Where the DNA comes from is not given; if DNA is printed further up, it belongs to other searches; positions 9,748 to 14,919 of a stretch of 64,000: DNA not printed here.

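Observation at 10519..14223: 17 tandem ~73-aa units built as a 4-unit super-repeat with an 873-876 bp period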

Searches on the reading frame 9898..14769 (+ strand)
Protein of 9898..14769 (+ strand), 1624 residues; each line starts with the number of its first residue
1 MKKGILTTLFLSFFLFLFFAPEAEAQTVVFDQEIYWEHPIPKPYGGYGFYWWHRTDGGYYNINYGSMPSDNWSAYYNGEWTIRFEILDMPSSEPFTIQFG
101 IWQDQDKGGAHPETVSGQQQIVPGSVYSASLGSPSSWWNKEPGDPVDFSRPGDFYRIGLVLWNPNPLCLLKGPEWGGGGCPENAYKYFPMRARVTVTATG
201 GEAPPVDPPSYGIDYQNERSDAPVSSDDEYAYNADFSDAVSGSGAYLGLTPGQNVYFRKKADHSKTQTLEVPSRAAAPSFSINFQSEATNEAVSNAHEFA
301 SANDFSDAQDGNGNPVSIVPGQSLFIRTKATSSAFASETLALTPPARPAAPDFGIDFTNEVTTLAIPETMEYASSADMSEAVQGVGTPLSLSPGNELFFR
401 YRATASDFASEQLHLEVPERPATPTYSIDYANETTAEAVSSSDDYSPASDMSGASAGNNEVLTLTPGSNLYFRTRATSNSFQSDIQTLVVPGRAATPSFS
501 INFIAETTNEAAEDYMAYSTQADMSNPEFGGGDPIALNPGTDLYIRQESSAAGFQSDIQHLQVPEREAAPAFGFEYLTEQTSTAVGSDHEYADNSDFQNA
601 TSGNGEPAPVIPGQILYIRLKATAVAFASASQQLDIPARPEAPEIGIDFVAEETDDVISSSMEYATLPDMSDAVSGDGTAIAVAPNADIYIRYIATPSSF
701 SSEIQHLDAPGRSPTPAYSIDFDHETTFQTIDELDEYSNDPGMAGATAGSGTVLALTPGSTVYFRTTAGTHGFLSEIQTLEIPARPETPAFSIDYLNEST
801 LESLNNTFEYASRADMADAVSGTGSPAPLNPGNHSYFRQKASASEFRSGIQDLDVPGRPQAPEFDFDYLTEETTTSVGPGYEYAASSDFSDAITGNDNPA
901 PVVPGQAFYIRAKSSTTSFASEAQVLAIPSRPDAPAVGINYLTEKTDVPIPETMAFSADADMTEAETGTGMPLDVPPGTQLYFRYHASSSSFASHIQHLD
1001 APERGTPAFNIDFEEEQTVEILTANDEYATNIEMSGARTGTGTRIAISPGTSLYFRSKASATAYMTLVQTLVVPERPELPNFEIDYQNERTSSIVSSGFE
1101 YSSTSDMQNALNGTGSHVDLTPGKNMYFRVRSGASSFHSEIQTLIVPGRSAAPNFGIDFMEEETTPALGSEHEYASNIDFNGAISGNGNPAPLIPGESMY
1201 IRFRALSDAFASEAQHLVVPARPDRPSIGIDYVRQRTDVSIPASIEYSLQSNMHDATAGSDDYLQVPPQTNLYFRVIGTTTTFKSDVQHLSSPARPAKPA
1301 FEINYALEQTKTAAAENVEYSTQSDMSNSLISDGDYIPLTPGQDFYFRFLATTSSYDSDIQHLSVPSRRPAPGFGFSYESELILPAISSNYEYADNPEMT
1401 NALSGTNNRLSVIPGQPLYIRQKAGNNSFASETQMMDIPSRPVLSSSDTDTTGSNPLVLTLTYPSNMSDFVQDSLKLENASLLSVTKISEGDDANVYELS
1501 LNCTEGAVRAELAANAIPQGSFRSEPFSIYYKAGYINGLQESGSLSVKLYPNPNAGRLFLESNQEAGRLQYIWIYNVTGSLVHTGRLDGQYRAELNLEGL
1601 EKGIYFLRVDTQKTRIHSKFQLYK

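Call 7: search_protein_families(library=pfam, proteins=[window:9898-14769:+], max_evalue=1)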
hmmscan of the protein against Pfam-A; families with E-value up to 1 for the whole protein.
window:9898-14769:+ (1624 aa): 5 families
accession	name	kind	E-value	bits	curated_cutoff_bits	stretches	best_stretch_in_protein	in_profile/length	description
PF18962.6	Por_Secre_tail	-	1.2e-11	45.1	27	1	1549-1620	1-73/75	Secretion system C-terminal sorting domain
PF22303.2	OspG_kinase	-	0.00013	22.5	27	0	648-710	25-84/152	Protein kinase OspG, kinase domain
PF23787.1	DUF7172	-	0.028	14.6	27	0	1309-1352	121-164/201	Domain of unknown function (DUF7172)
PF03459.23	TOBE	-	0.15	12.7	22.3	0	245-262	43-60/64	TOBE domain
PF10836.13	DUF2574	-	0.55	10.6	27.5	0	478-508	18-48/93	Protein of unknown function (DUF2574)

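Call 8: search_protein_families(library=ncbifam, proteins=[window:9898-14769:+], max_evalue=1)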
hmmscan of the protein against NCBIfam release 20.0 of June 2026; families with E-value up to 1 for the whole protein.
window:9898-14769:+ (1624 aa): 4 families
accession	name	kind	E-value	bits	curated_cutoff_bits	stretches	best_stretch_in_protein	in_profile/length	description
NF045980.1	MAG6410_fam_LP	equivalog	2e-09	36.4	450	0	1379-1439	493-553/622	MAG6410 family transglutaminase-related lipoprotein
TIGR04183.1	Por_Secre_tail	domain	7.5e-09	35.4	23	1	1549-1620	1-69/72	T9SS type A sorting domain-containing protein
NF038113.1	T9SSA_dep_M36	equivalog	1e-07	30.5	885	1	1540-1619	786-865/869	T9SS-dependent M36 family metallopeptidase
NF050177.1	TapA_OM_Porphy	equivalog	0.01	14.6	500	1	1546-1615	470-536/544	TapA/TapC family T9SS-dependent outer membrane protein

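Call 13: find_homologous_proteins(query=window:9898-14769:+, max_evalue=0.00001)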
Query window:9898-14769:+ (1624 aa): 63 proteins with E <= 0.00001 among 8000 candidates.
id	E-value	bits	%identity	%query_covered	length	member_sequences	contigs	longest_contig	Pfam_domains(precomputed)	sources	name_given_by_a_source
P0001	0.0e+0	3668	100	100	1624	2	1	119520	PF18962.8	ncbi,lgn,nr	ncbi:MAG: hypothetical protein CSA96_06545 [Bacteroidetes bacterium]|nr:MAG: hypothetical protein CS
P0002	0.0e+0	1537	41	100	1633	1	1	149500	PF18962.8,PF22303.2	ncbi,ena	-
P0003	0.0e+0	1138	47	65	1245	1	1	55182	PF10775.15,PF18962.8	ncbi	ncbi:MAG: T9SS type A sorting domain-containing protein [Bacteroidales bacterium]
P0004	7.4e-277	940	37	77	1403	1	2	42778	PF03459.24,PF18962.8,PF27065.1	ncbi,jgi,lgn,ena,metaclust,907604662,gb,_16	metaclust:\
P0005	4.6e-269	914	38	52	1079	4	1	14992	PF18962.8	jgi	jgi:hypothetical protein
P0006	2.0e-241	823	42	53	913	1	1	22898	PF10775.15,PF18962.8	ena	-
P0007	1.2e-231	790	35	45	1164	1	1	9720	PF18962.8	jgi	jgi:hypothetical protein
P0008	6.2e-230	785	40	62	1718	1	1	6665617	PF01839.30,PF13517.13,PF18962.8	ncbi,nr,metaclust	ncbi:regulatory P domain of subtilisin-like proprotein convertases [Flammeovirgaceae bacterium 311]|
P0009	4.3e-228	779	44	48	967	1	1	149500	PF18962.8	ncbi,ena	-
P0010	1.6e-220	753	38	50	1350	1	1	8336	PF18962.8,PF19078.7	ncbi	ncbi:MAG: T9SS type A sorting domain-containing protein [Bacteroidales bacterium]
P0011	5.2e-220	752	43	48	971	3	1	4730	PF18962.8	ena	-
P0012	3.0e-216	739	35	62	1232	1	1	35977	PF18962.8,PF19078.7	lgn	-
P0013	3.0e-211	723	46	45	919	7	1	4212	PF18962.8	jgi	jgi:hypothetical protein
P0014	4.0e-211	722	44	44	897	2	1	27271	PF18962.8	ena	-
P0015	4.5e-205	702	41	54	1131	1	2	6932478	PF18962.8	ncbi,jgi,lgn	jgi:hypothetical protein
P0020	8.5e-200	685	36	61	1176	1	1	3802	PF18962.8,PF27065.1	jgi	jgi:hypothetical protein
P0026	2.8e-180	620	31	61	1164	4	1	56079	PF18962.8,PF27065.1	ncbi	-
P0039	9.2e-129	449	37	44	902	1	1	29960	PF10775.15,PF18962.8,PF27065.1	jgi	jgi:hypothetical protein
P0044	4.0e-117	411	32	40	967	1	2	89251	-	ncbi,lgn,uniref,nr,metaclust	ncbi:hypothetical protein CLHOM_21560 [Clostridium homopropionicum DSM 5847]|uniref:Uncharacterized 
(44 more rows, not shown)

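Call 23: search_protein_families(library=pfam, proteins=[P0004, P0020, P0026, P0039, P0044, P0008], max_evalue=0.01)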
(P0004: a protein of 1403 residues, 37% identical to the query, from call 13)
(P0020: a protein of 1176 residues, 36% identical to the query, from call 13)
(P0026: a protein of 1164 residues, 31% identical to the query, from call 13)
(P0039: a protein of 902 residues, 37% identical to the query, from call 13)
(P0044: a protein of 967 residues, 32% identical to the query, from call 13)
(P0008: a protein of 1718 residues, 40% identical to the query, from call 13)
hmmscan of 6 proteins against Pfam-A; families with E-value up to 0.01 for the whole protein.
P0004 (1403 aa): 3 families
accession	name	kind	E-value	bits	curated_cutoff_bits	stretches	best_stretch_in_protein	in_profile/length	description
PF18962.6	Por_Secre_tail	-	4e-14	53.1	27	1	1330-1400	1-73/75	Secretion system C-terminal sorting domain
PF03459.23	TOBE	-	7.3e-06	26.5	22.3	0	395-414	43-62/64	TOBE domain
PF24946.1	Fn3_Dep-1_4th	-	0.0013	19.2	27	0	978-1003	69-94/100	Dep-1 fourth Fn3-like domain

P0020 (1176 aa): 2 families
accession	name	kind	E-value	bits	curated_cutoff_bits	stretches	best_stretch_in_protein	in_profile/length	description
PF18962.6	Por_Secre_tail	-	1.1e-10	42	27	1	1103-1174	1-74/75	Secretion system C-terminal sorting domain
PF03459.23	TOBE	-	8.6e-05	23.1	22.3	0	312-328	44-60/64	TOBE domain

P0026 (1164 aa): 1 family
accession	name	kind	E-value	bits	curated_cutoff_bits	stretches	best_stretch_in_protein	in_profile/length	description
PF18962.6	Por_Secre_tail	-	7.3e-10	39.4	27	1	1090-1161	1-73/75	Secretion system C-terminal sorting domain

P0039 (902 aa): 2 families
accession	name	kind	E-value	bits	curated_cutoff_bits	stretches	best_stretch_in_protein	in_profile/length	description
PF18962.6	Por_Secre_tail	-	4.5e-09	36.9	27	1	829-900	2-74/75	Secretion system C-terminal sorting domain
PF10775.14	ATP_sub_h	-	1.6e-06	28.5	25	0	491-517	30-56/69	ATP synthase complex subunit h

P0044 (967 aa): 0 families

P0008 (1718 aa): 4 families
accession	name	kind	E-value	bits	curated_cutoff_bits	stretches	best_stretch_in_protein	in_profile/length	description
PF13517.12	FG-GAP_3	-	2.3e-44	150.2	26.9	7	114-176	1-60/61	FG-GAP-like repeat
PF01839.29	FG-GAP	-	2.1e-12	47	22.1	0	61-80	7-26/37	FG-GAP repeat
PF18962.6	Por_Secre_tail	-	9.4e-12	45.5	27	1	1648-1709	1-67/75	Secretion system C-terminal sorting domain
PF16967.11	TcfC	-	0.00017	21.5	29.4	1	1662-1705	9-51/68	E-set like domain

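Call 36: find_encoding_contigs(protein=P0003, flank=8000, max_places=2)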
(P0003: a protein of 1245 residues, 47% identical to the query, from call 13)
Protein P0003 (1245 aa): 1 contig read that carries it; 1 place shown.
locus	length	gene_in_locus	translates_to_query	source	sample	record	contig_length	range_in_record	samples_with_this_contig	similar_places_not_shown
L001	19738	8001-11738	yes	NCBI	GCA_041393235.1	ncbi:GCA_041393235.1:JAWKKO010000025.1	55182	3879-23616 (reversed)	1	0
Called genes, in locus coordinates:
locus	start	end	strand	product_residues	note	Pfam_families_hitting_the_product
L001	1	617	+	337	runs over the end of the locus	PF00534:Glycos_transf_1, PF13692:Glyco_trans_1_4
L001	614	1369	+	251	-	PF00535:Glycos_transf_2, PF10111:Glyco_tranf_2_2, PF13641:Glyco_tranf_2_3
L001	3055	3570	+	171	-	-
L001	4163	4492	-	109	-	-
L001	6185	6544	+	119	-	-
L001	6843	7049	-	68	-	-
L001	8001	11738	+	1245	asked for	PF10775:ATP_sub_h (faint), PF18962:Por_Secre_tail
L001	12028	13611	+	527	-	-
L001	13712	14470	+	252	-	PF18962:Por_Secre_tail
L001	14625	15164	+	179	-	PF11188:DUF2975 (weak)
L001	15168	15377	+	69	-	PF13443:HTH_26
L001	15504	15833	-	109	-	PF08484:Methyltransf_14, PF22674:C2185-like_N (weak)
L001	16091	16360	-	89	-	PF08241:Methyltransf_11 (weak), PF08242:Methyltransf_12 (weak), PF13489:Methyltransf_23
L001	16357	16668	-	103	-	-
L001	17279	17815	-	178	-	-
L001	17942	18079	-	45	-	-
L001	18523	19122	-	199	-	PF00483:NTP_transferase, PF12804:NTP_transf_3 (weak)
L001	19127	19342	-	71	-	-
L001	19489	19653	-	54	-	-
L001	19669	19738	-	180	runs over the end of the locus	-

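Call 62: find_encoding_contigs(protein=P0002, flank=10000, max_places=1)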
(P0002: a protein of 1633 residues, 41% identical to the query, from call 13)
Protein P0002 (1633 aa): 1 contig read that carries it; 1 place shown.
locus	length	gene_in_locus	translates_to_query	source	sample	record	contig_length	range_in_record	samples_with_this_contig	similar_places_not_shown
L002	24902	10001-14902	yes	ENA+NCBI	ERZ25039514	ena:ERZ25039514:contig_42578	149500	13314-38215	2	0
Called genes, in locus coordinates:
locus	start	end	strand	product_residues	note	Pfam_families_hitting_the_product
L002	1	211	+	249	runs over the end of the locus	PF03808:Glyco_tran_WecG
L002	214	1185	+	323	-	PF01073:3Beta_HSD (weak), PF01370:Epimerase, PF16363:GDP_Man_Dehyd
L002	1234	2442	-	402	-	-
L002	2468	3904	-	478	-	-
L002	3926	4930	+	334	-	PF00535:Glycos_transf_2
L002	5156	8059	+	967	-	PF18962:Por_Secre_tail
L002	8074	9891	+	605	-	PF18962:Por_Secre_tail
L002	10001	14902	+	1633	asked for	PF22303:OspG_kinase (faint), PF18962:Por_Secre_tail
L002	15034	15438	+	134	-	-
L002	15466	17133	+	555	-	-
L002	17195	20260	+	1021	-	PF10836:DUF2574 (faint), PF22303:OspG_kinase (faint), PF19078:Big_12 (faint), PF18962:Por_Secre_tail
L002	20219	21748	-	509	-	PF02366:PMT, PF13231:PMT_2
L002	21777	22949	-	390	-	PF13489:Methyltransf_23, PF08484:Methyltransf_14, PF22674:C2185-like_N (weak)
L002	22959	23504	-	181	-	PF00908:dTDP_sugar_isom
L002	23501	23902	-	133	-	-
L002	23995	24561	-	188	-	PF01073:3Beta_HSD, PF01370:Epimerase, PF04321:RmlD_sub_bind, PF16363:GDP_Man_Dehyd, PF13460:NAD_binding_10 (weak)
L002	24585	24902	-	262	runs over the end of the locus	PF00483:NTP_transferase, PF12804:NTP_transf_3 (weak)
